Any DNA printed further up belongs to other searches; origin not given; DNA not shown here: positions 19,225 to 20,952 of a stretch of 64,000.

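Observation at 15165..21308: Translationally coupled six-gene nucleotide/nucleoside/RNA-end enzyme operon of unknown function, next to an IS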

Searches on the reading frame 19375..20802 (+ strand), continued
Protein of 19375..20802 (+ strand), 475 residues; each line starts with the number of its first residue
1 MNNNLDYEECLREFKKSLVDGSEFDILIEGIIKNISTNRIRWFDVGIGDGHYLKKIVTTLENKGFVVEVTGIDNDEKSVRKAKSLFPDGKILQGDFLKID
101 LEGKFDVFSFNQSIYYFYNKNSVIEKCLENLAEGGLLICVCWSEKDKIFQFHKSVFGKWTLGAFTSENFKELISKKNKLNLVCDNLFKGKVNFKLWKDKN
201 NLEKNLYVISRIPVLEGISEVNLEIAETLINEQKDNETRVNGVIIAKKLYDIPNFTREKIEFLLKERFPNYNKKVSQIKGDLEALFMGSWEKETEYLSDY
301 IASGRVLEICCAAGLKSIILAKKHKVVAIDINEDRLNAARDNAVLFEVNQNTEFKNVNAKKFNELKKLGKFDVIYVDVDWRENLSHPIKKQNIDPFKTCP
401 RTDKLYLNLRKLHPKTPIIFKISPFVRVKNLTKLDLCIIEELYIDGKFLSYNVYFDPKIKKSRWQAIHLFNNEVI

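Call 53: search_solved_structures(query=A5, max_evalue=0.01, show_alignments=0)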
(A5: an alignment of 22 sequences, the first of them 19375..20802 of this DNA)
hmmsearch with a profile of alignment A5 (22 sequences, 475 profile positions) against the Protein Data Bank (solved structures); distinct sequences matched with E-value up to 0.01: 61 (the best 60 are shown).
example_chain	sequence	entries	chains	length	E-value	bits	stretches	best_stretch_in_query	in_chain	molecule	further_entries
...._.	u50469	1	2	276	2.7e-09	39.3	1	304-360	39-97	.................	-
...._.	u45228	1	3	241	3.1e-08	35.8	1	262-375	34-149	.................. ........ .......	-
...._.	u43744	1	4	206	7.9e-08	34.5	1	278-377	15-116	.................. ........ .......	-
5dm2_A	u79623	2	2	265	3.4e-07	32.4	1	41-148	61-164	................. domain family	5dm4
5dm1_A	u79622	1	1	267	3.5e-07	32.3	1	41-148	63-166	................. domain family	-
4kwc_A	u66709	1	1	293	4.3e-07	32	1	41-148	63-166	BpumL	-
5dly_A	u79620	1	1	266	6.5e-07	31.5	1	42-140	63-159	plantazolicin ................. BamL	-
4kvz_A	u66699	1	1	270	6.5e-07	31.4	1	42-140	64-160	BamL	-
5dm0_A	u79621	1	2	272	6.6e-07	31.4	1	42-140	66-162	plantazolicin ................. BamL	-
3dtn_A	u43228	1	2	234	1.3e-06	30.4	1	36-169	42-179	Putative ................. MM_2633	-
3bxo_A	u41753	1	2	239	1.4e-06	30.3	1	43-142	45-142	N,N-di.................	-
3ntv_A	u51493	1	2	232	1.7e-06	30.1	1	302-378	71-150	MW1564 protein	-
1wzn_A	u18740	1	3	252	3.2e-06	29.2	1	68-139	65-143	SAM-dependent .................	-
2p35_A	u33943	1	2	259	3.3e-06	29.1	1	41-139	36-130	Trans-aconitate 2-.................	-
6mro_A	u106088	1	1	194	3.6e-06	29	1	299-376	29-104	methyl transferase from Methanosarcina acetivorans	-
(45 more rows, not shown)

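Call 65: find_related_loci(query=A5, collection=viral_contigs, flank=10000)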
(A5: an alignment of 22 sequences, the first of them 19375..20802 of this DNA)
Query A5 (475 aa) in viral_contigs; peptide patterns used: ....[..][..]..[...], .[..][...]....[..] (x = any residue, [..] = any of these).
33 stretches matched a pattern, but none encodes a relative of the query by tblastn (E <= 1e-3).

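Call 66: find_related_loci(query=A5, collection=metagenome_contigs, flank=10000)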
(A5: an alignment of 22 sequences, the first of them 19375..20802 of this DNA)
Query A5 (475 aa) in metagenome_contigs; peptide patterns used: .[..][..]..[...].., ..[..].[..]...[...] (x = any residue, [..] = any of these).
339 stretches matched a pattern; 19 encode a relative of the query (tblastn E <= 1e-3); 18 distinct loci.
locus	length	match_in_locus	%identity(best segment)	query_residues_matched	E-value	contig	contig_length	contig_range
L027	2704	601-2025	87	1-475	0e+0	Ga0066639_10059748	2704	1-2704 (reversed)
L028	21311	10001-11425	83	1-475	0e+0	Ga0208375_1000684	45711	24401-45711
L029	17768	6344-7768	81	1-475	0e+0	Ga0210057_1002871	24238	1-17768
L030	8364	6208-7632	78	1-475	0e+0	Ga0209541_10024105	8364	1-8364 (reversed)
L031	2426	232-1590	78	1-475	0e+0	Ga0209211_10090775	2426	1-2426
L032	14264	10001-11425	77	1-475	0e+0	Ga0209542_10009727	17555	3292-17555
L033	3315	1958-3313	78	1-452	0e+0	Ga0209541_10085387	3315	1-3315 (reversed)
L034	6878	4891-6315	71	1-475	0e+0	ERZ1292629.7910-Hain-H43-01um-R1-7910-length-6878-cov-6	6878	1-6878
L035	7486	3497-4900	57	5-471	0e+0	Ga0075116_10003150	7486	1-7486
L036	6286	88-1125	74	125-470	9e-174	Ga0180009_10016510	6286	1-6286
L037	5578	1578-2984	58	5-473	1e-174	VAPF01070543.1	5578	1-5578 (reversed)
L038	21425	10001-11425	84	1-475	0e+0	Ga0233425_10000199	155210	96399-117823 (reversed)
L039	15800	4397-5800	48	5-469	6e-141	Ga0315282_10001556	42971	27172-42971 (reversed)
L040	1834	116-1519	48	1-469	8e-139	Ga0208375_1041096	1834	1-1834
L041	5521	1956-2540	84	281-475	9e-110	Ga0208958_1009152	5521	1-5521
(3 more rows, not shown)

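Call 70: search_protein_families(library=pfam, proteins=[L035:2691-3410:-, L035:63-773:+, L035:822-1337:+, L036:4276-5286:+, L036:5628-6119:-, L032:12016-12750:-, L038:5395-6624:-, L038:4398-5363:-, L038:13748-14254:-, L038:14387-15145:+], max_evalue=0.01)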
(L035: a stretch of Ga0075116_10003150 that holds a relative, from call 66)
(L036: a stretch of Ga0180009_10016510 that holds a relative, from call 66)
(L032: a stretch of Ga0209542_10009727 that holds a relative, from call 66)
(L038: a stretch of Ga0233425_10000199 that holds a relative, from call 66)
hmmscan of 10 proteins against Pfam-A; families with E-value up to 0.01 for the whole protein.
L035:2691-3410:- (239 aa): 3 families
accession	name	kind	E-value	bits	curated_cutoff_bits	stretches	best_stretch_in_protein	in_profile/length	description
PF00702.32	Hydrolase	-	1.8e-15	58.3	26.4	1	3-205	2-186/191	haloacid dehalogenase-like hydrolase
PF13419.12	HAD_2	-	5.3e-11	43.4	23.8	1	6-208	2-171/178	Haloacid dehalogenase-like hydrolase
PF13242.12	Hydrolase_like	-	0.00014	22.1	22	1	173-222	4-55/75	HAD-hyrolase-like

L035:63-773:+ (236 aa): 1 family
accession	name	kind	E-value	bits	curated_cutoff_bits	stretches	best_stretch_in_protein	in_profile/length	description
PF19778.5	RE_endonuc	-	2.8e-32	111.2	23.4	1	117-224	1-106/108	Endonuclease domain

L035:822-1337:+ (171 aa): 0 families

L036:4276-5286:+ (336 aa): 0 families

L036:5628-6119:- (163 aa): 2 families
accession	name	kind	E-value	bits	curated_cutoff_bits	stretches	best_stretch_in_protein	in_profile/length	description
PF19502.5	DUF6036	-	8.4e-05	22.9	23.6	1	14-155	17-117/164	Nucleotidyltransferase of unknown function (DUF6036)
PF10706.15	Aminoglyc_resit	-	0.0016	19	21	1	8-156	5-149/149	Aminoglycoside-2''-adenylyltransferase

L032:12016-12750:- (244 aa): 7 families
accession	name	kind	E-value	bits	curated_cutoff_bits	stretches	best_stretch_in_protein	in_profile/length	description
PF00702.32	Hydrolase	-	2.7e-21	77.3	26.4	1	2-202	1-186/191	haloacid dehalogenase-like hydrolase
PF13419.12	HAD_2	-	2.1e-18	67.5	23.8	2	145-211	110-177/178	Haloacid dehalogenase-like hydrolase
PF13242.12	Hydrolase_like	-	1.1e-07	32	22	1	170-212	4-48/75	HAD-hyrolase-like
PF12710.13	HAD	-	4.6e-06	27.6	27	1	6-123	2-112/189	haloacid dehalogenase-like hydrolase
PF08282.18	Hydrolase_3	-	4.3e-05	23.8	20.9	0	177-200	193-216/255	haloacid dehalogenase-like hydrolase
PF08645.17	PNK3P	-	0.0019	18.4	22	0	100-199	33-129/161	Polynucleotide kinase 3 phosphatase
PF05116.19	S6PP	-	0.0022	18.1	20.3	0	179-219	173-213/247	Sucrose-6F-phosphate phosphohydrolase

L038:5395-6624:- (409 aa): 9 families
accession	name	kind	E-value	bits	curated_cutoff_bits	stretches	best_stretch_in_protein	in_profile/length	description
PF00009.33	GTP_EFTU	-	4.5e-34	118.1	26.5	1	15-198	4-187/188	Elongation factor Tu GTP binding domain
PF09173.17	eIF2_C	-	1.1e-30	106.1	22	1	323-407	2-86/86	Initiation factor eIF2 gamma, C terminal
PF01926.29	MMR_HSR1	-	7.1e-05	23.3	21.9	1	17-145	2-113/113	50S ribosome-binding GTPase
PF03144.31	GTP_EFTU_D2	-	7.5e-05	23.5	30.3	1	230-297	1-61/73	Elongation factor Tu domain 2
PF16897.10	MMR_HSR1_Xtn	-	0.00017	21.9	35.2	1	138-194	57-101/106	C-terminal region of MMR_HSR1 domain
PF03193.22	RsgA_GTPase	-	0.0002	21.7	30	1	103-195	20-106/174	RsgA GTPase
PF10662.15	PduV-EutP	-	0.0052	17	21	0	87-194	41-142/143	Ethanolamine utilisation - propanediol utilisation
PF08477.19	Roc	-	0.0063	17.2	27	0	17-147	2-119/119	Ras of Complex, Roc, domain of DAPkinase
PF09439.16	SRPRB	-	0.0082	16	25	0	18-101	7-65/178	Signal recognition particle receptor beta subunit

L038:4398-5363:- (321 aa): 0 families

L038:13748-14254:- (168 aa): 0 families

L038:14387-15145:+ (252 aa): 1 family
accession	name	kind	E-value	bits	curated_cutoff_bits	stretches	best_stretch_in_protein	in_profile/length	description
PF01790.23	LGT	-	2.7e-62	210.7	24.9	1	9-244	2-239/240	Prolipoprotein diacylglyceryl transferase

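Call 77: search_solved_structures(query=A5, max_evalue=1e-7, show_alignments=3)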
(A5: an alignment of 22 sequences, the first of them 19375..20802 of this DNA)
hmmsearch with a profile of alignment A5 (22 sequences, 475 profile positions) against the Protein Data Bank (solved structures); distinct sequences matched with E-value up to 1e-7: 3.
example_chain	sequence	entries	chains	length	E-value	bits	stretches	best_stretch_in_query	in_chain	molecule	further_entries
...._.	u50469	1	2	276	2.7e-09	39.3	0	304-360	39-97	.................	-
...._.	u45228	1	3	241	3.1e-08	35.8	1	262-375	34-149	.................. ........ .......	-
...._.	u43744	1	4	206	7.9e-08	34.5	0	278-377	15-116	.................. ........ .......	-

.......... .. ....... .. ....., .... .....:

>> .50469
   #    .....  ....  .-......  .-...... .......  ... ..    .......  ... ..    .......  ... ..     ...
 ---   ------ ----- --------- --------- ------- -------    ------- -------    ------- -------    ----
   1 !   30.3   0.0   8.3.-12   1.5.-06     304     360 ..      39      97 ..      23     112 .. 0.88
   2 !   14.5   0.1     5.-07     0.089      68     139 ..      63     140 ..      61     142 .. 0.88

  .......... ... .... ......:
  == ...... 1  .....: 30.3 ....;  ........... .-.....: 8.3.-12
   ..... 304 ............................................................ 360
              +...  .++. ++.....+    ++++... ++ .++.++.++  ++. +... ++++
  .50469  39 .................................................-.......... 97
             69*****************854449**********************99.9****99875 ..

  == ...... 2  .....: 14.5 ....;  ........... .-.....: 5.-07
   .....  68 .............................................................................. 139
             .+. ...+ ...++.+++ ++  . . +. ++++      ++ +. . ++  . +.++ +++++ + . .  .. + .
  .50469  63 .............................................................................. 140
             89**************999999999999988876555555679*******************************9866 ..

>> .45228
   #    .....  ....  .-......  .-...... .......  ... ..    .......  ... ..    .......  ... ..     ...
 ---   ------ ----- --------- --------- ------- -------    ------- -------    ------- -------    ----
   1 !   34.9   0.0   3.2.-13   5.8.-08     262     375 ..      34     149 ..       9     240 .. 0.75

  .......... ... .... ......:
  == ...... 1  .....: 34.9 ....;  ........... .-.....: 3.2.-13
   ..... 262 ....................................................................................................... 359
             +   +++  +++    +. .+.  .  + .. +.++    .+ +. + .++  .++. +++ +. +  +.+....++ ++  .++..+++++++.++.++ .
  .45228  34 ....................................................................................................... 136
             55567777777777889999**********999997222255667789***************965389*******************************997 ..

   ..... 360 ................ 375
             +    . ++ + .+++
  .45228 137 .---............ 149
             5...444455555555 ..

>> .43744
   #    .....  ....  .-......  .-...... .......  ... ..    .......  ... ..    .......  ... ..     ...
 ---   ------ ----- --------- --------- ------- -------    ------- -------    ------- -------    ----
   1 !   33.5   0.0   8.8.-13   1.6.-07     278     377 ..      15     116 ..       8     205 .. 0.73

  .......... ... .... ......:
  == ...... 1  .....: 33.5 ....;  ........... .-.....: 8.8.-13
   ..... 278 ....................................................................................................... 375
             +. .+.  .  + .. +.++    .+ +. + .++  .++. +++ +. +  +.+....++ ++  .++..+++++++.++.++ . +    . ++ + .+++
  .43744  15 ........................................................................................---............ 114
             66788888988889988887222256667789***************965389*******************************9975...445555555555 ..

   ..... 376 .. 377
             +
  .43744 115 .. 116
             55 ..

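Call 83: search_protein_families(library=ncbifam, proteins=[L026:6045-6599:-, L032:12016-12750:-, L024:8941-9273:+, L026:5531-6025:-], max_evalue=0.001)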
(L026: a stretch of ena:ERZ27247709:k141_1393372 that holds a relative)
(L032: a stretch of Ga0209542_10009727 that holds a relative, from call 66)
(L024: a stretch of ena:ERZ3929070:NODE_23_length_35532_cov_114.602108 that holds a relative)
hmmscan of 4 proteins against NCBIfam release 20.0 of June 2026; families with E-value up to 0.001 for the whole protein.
L026:6045-6599:- (184 aa): 1 family
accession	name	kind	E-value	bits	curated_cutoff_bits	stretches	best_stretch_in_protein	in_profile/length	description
NF003122.0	PRK04040.1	equivalog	1.5e-06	27.9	155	1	4-178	4-187/189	adenylate kinase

L032:12016-12750:- (244 aa): 29 families (the best 25 are shown)
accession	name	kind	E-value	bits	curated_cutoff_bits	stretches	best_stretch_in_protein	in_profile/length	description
TIGR02253.1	CTE7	subfamily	8.6e-18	64.9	169.75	2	144-232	124-220/221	TIGR02253 family HAD-type hydrolase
TIGR02254.1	YjjG_YfnB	equivalog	2.6e-12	46.7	159.9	1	144-235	126-222/223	YjjG family noncanonical pyrimidine nucleotidase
TIGR02252.1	DREG-2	subfamily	4.1e-11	43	155.2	1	3-209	1-201/203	HAD hydrolase, REG-2-like, family IA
TIGR01428.1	HAD_type_II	equivalog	4.4e-11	43.2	125.4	1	2-212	1-190/197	haloacid dehalogenase type II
TIGR01662.1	HAD-SF-IIIA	subfamily_domain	1.8e-10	41.1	44.6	1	99-202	28-127/141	HAD-IIIA family hydrolase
TIGR01549.1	HAD-SF-IA-v1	subfamily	2.8e-10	40.8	23.3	1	147-201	90-143/149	HAD-IA family hydrolase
NF053830.1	RUBPPhHalo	equivalog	7.1e-10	38.9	330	1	142-236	131-234/234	ribulose-1,5-bisphosphate 5-phosphatase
NF009804.0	PRK13288.1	equivalog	7.7e-10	38.6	218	1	146-237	114-211/215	pyrophosphatase PpaX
TIGR01488.1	HAD-SF-IB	subfamily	4.3e-09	36.6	45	1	5-204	2-175/177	HAD-IB family phosphatase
NF009695.0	PRK13222.1-2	equivalog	1.6e-08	34.3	225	1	142-236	122-222/226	phosphoglycolate phosphatase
TIGR02009.1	PGMB-YQAB-SF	subfamily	7.7e-08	32.7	153.35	1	3-212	2-186/186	beta-phosphoglucomutase family hydrolase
TIGR00099.1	Cof-subfamily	subfamily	3.3e-07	30.2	137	0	177-202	194-219/256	Cof-type HAD-IIB family hydrolase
TIGR01993.1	Pyr-5-nucltdase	equivalog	3.4e-07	30.2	142.9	1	143-207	110-178/183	pyrimidine 5'-nucleotidase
TIGR01491.1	HAD-SF-IB-PSPlk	hypoth_equivalog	5.2e-07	29.6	151.9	0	1-121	3-105/201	phosphoserine phosphatase-like hydrolase, archaeal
TIGR01509.1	HAD-SF-IA-v3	subfamily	2.4e-06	27.8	29.4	0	149-211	92-153/154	HAD-IA family hydrolase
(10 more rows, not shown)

L024:8941-9273:+ (110 aa): 2 families
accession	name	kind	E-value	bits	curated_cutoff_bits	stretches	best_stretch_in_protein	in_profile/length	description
NF052436.1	YabN_Meth_PPase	exception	0.00015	20.9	525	1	36-98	396-458/486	bifunctional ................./pyrophosphohydrolase YabN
TIGR00444.1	mazG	subfamily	0.00037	20.2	148.3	1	36-98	159-221/248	MazG family protein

L026:5531-6025:- (164 aa): 4 families
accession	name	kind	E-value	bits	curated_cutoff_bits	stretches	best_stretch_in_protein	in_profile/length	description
NF009345.0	PRK12705.1-2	equivalog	3.9e-06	25.7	904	1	21-132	320-429/509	hypothetical protein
TIGR01596.1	cas3_HD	equivalog_domain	6.8e-06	26.3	43.45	0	66-155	67-158/178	CRISPR-associated endonuclease Cas3''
TIGR00277.1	HDIG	domain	9.1e-05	22.3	27.6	1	26-78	5-68/84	HDIG domain-containing metalloprotein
TIGR03319.1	RNase_Y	equivalog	0.00024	19.7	454.35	1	22-127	326-429/514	ribonuclease Y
